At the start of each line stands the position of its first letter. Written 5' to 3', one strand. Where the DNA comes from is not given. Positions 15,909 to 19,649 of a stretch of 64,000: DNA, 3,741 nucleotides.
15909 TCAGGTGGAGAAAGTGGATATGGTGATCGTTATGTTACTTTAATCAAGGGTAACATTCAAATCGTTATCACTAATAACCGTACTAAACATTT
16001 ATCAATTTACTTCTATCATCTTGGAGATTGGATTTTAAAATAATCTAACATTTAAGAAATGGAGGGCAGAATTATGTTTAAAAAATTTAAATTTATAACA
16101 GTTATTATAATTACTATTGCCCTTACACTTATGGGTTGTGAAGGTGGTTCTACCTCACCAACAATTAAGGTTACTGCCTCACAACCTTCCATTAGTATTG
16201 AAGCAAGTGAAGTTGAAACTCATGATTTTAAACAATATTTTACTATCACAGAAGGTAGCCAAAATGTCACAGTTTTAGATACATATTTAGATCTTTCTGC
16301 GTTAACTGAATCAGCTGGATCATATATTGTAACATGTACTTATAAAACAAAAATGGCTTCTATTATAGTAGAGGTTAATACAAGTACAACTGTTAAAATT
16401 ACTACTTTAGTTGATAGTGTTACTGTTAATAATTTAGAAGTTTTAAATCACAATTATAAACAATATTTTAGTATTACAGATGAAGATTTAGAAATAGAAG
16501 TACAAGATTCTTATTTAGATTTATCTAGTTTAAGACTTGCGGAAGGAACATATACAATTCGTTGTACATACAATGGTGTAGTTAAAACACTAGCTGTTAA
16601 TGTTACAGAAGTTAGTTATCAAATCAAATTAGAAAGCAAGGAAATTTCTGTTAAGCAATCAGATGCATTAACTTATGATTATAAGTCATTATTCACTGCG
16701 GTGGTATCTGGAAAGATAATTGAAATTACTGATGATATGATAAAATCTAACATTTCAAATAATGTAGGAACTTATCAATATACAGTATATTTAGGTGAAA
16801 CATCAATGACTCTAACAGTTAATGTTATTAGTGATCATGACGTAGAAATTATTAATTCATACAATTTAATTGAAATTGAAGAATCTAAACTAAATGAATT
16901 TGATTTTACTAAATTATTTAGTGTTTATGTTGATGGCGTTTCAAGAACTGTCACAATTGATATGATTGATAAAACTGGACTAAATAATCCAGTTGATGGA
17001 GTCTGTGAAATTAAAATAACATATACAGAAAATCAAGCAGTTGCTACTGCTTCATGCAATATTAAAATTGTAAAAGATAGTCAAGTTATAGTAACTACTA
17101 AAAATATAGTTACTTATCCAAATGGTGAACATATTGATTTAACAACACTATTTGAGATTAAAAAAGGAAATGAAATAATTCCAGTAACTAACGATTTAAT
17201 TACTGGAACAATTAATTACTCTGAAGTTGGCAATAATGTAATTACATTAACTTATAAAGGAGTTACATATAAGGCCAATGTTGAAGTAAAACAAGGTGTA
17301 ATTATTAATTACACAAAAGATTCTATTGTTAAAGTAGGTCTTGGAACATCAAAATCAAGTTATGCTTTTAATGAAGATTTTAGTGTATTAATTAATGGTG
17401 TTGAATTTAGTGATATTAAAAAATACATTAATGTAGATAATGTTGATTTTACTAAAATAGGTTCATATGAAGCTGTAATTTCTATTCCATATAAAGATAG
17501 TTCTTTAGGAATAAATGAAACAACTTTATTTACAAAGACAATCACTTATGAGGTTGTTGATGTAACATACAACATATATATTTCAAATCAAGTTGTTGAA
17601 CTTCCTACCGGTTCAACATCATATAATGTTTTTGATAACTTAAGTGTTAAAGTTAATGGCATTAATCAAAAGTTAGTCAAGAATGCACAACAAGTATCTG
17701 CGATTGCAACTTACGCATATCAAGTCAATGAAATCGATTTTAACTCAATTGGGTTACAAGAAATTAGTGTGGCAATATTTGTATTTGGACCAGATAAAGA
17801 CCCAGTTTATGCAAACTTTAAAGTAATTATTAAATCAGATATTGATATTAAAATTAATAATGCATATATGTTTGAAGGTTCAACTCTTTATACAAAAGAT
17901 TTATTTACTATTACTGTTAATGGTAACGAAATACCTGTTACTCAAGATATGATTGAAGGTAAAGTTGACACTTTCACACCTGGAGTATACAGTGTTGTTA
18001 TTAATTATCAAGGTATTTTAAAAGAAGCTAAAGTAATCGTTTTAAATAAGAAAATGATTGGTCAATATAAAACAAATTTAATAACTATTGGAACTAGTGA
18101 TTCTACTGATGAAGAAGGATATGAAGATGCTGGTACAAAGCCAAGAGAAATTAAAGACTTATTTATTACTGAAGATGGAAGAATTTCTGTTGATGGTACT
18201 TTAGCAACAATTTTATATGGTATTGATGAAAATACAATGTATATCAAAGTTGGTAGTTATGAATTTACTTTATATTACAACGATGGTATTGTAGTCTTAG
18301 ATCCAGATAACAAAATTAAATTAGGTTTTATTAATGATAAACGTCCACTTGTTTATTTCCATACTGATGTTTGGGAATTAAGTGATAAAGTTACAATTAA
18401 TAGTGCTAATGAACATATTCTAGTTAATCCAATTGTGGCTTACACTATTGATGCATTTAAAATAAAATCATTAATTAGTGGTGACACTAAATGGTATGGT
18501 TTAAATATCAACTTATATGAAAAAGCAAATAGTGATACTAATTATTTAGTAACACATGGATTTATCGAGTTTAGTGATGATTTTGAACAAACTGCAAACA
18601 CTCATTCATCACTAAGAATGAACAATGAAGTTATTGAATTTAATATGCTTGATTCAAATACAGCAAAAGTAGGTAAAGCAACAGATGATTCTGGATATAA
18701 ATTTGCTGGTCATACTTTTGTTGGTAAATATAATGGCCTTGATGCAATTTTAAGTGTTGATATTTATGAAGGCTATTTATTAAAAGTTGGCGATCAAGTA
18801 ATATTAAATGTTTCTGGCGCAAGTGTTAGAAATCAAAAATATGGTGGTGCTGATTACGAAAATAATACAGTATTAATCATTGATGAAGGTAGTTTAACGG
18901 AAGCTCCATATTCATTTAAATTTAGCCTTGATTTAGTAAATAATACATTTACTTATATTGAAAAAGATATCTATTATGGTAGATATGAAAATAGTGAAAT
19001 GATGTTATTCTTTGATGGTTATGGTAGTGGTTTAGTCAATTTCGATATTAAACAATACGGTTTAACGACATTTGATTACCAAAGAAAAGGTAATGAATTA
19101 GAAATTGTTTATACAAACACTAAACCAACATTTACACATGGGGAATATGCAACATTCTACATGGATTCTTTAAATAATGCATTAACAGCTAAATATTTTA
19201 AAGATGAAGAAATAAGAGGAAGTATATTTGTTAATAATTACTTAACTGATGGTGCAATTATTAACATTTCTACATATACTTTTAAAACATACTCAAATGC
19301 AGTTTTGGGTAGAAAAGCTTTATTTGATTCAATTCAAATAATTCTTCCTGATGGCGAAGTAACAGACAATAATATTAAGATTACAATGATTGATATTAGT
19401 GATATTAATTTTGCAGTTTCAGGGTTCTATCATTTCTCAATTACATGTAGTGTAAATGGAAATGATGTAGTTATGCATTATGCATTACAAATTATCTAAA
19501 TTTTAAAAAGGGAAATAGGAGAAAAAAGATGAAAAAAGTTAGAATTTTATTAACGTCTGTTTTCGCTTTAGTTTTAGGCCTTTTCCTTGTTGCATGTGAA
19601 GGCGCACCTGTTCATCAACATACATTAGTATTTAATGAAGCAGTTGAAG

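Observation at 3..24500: About 24.5-kb co-directional unit: oppCDF, small membrane protein, S8 cell-envelope proteinase and four giant modular lipoproteins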

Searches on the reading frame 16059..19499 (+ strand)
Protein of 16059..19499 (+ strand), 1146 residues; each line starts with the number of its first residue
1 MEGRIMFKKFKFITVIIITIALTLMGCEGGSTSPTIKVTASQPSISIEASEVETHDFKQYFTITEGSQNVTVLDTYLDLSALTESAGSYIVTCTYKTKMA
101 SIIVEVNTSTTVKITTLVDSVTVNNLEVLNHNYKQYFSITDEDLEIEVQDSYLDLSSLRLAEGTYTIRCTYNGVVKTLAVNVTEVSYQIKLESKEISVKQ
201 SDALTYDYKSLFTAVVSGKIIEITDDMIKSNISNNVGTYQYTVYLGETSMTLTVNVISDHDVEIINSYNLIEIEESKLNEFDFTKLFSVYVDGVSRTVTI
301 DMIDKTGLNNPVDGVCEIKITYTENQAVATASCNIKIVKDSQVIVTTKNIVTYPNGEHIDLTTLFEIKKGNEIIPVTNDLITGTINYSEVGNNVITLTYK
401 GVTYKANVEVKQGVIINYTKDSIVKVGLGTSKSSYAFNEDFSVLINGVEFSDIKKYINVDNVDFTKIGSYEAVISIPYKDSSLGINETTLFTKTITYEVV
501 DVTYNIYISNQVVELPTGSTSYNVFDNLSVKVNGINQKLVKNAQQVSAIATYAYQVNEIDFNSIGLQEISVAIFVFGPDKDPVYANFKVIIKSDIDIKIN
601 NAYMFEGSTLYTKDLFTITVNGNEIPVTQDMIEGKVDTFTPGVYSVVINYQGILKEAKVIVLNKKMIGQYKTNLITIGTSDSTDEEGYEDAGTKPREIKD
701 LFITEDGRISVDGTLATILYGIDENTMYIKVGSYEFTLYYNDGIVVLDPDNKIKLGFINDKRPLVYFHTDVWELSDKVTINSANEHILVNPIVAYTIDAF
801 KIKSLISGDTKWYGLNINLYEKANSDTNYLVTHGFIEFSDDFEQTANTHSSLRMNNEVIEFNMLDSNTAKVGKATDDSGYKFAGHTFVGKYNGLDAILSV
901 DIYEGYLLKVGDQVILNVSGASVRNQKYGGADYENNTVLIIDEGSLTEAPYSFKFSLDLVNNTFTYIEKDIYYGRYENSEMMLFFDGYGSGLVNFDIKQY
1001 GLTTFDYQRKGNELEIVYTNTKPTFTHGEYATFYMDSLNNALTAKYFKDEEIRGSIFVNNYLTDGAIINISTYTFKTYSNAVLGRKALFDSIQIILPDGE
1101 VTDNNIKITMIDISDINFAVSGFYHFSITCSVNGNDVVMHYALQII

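Call 5: search_protein_families(library=pfam, proteins=[window:16059-19499:+], max_evalue=0.01)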
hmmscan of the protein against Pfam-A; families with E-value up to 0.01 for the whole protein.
window:16059-19499:+ (1146 aa): 1 family
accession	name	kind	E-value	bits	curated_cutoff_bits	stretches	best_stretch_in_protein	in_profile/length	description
PF07523.18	Big_3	-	5.4e-08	33.4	21.2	2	352-410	7-68/68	Bacterial Ig-like domain (group 3)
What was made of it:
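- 16074..19499 (+): G4, 1141-aa lipoprotein. Eight Big_3-type Ig domains (about residues 30-657), an all-beta C-terminal region (660-1070), and a terminal Ig-like domain. Pfam Big_3 (call 5).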

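Call 14: search_protein_families(library=ncbifam, proteins=[window:16074-19499:+], max_evalue=0.01)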
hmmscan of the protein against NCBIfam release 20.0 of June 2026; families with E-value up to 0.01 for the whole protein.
window:16074-19499:+ (1141 aa): 1 family
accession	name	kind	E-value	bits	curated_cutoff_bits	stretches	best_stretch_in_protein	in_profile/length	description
NF045613.1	PA1571_fam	equivalog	0.0091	16.1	35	0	613-628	26-41/52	PA1571 family protein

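Call 16: search_solved_structures(query=window:16074-19499:+, max_evalue=1)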
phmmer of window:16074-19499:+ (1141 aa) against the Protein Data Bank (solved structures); distinct sequences matched with E-value up to 1: 2.
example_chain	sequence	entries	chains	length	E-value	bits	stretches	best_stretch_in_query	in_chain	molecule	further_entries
9swt_A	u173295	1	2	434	0.28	12.3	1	58-150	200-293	Heat shock protein 90-5, chloroplastic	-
1gv0_A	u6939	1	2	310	0.36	11.9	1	85-202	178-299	MALATE DEHYDROGENASE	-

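Call 41: find_homologous_proteins(query=window:16074-19499:+, max_evalue=0.001)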
Query window:16074-19499:+ (1141 aa): 125 proteins with E <= 0.001 among 8000 candidates; the best 120 are listed.
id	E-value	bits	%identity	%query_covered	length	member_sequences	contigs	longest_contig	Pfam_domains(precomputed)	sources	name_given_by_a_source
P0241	0.0e+0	2474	100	100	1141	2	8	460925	PF07523.19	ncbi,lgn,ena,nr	ncbi:MAG: hypothetical protein IKC22_06790 [Bacilli bacterium]|nr:hypothetical protein [Bacilli bact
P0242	0.0e+0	1855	74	100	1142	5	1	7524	-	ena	-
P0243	0.0e+0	1843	74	100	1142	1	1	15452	PF07523.19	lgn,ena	-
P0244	0.0e+0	1816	73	100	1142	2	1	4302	-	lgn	-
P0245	0.0e+0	1507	62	97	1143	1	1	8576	PF07523.19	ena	-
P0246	0.0e+0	1495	62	100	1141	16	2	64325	PF07523.19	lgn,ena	-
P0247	0.0e+0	1470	60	100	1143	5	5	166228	PF07523.19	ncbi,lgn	-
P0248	0.0e+0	1465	60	100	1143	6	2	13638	PF07523.19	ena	-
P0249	0.0e+0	1430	59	100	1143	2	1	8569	PF07523.19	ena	-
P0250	0.0e+0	1372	56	100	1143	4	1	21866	PF07523.19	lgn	-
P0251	0.0e+0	1328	56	100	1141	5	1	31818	PF07523.19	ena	-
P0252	0.0e+0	1315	55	100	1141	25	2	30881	PF07523.19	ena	-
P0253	0.0e+0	1302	55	100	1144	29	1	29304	PF07523.19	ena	-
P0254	0.0e+0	1275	54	100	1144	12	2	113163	PF07523.19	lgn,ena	-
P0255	0.0e+0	1273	54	100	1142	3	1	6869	PF07523.19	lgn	-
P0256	0.0e+0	1272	54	100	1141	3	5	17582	PF07523.19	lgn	-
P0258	0.0e+0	1259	53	99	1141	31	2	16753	PF07523.19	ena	-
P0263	0.0e+0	1229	53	100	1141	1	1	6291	PF07523.19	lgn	-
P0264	0.0e+0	1209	50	100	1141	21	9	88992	-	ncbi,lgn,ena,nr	ncbi:MAG: hypothetical protein J6K18_01505 [Bacilli bacterium]|nr:hypothetical protein [Bacilli bact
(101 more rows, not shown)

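Call 65: predict_structure(alignment_id=A3)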
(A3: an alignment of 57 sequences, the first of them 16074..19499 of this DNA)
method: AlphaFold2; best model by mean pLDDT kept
length: 1141 residues; sequences in the alignment: 57
mean_pLDDT: 84.1   pTM: 0.55
mean pLDDT of the five models: 84.1, 84.0, 83.3, 83.2, 82.6
residues with pLDDT >= 90: 272; 70-90: 796; 50-70: 46; < 50: 27
segments of 3 or more residues with pLDDT < 50: 1-4, 16-30, 103-106, 871-873
pLDDT, mean of each block of 10 residues (from residue 1): 54 48 32 76 73 84 77 77 77 79 58 80 81 70 81 79 79 81 83 87 87 82 87 88 86 88 86 85 90 88 80 88 87 84 80 79 81 83 79 89 85 83 82 89 86 88 89 78 83 82 86 84 84 86 85 80 87 84 81 87 89 87 87 89 84 90 93 77 76 92 90 87 91 94 86 89 95 90 85 95 93 85 89 89 88 87 81 71 92 91 92 88 85 91 89 93 91 92 93 86 84 83 87 86 84 87 89 87 89 85 87 87 87 88 86
secondary structure, 60 per line:
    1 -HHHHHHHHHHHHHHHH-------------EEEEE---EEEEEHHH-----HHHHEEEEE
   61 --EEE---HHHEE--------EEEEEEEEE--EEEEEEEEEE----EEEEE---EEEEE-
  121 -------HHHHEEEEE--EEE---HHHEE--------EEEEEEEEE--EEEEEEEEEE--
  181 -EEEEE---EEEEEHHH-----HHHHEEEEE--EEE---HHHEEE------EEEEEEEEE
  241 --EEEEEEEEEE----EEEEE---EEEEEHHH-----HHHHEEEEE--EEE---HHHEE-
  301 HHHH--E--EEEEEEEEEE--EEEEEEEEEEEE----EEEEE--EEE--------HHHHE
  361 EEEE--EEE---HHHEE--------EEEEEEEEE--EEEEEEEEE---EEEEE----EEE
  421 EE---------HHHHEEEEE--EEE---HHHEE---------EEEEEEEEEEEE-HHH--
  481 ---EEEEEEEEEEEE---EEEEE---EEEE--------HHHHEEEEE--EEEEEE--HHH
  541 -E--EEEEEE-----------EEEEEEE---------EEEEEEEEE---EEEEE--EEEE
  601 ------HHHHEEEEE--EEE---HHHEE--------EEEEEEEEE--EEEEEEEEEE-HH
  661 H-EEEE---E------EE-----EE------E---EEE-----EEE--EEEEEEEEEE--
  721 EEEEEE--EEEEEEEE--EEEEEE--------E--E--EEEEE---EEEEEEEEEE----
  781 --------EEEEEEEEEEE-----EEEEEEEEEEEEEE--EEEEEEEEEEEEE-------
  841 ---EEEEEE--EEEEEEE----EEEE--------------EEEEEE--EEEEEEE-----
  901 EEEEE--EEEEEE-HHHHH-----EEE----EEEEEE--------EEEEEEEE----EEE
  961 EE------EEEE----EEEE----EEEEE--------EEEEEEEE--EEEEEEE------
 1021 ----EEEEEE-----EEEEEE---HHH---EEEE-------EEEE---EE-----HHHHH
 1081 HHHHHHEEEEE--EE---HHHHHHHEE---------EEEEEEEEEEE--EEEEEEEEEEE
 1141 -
elements in order (helices of 4 or more, strands of 3 or more residues): H2-17 E31-35 E39-43 H52-55 E56-60 E63-65 E82-90 E93-102 E107-111 E115-119 H128-131 E132-136 E139-141 E158-166 E169-178 E182-186 E190-194 H203-206 E207-211 E214-216 E223-225 E232-240 E243-252 E257-261 E265-269 H278-281 E282-286 E289-291 H301-304 E310-319 E322-333 E338-342 E345-347 H356-359 E360-364 E367-369 E386-394 E397-405 E409-413 E418-422 H432-435 E436-440 E443-445 E463-474 E484-495 E499-503 E507-510 H519-522 E523-527 E530-535 E545-550 E562-568 E578-586 E590-594 E597-600 H607-610 E611-615 E618-620 E637-645 E648-657 E663-666 E696-698 E704-706 E709-718 E721-726 E729-736 E739-744 E759-763 E767-776 E789-799 E805-818 E821-833 E844-849 E852-858 E863-866 E881-886 E889-895 E901-905 E908-913 H915-919 E925-927 E932-937 E946-953 E958-962 E969-972 E977-980 E985-989 E998-1005 E1008-1014 E1025-1030 E1036-1041 E1051-1054 E1062-1065 H1076-1086 E1087-1091 H1099-1105 E1117-1127 E1130-1140
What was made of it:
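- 16074..19499 (+): Model with pLDDT 84 (call 65).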

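Call 96: search_solved_structures(query=A3, max_evalue=5)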
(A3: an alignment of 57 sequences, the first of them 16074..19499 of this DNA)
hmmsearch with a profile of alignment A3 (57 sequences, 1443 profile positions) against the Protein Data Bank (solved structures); distinct sequences matched with E-value up to 5: 1.
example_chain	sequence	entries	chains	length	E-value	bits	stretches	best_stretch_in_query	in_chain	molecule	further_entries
4fd0_A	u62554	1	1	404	0.21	11.9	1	285-355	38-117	Leucine rich hypothetical protein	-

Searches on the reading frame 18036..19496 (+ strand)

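Call 70: search_protein_families(library=pfam, proteins=[window:18036-19496:+], max_evalue=1)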
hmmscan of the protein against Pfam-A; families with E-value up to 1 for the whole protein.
window:18036-19496:+ (487 aa): 1 family
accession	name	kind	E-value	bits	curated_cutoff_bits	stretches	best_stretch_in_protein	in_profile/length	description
PF22702.2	Cas9_RuvC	-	0.19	12.2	27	1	356-406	71-120/151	Cas9 RuvC domain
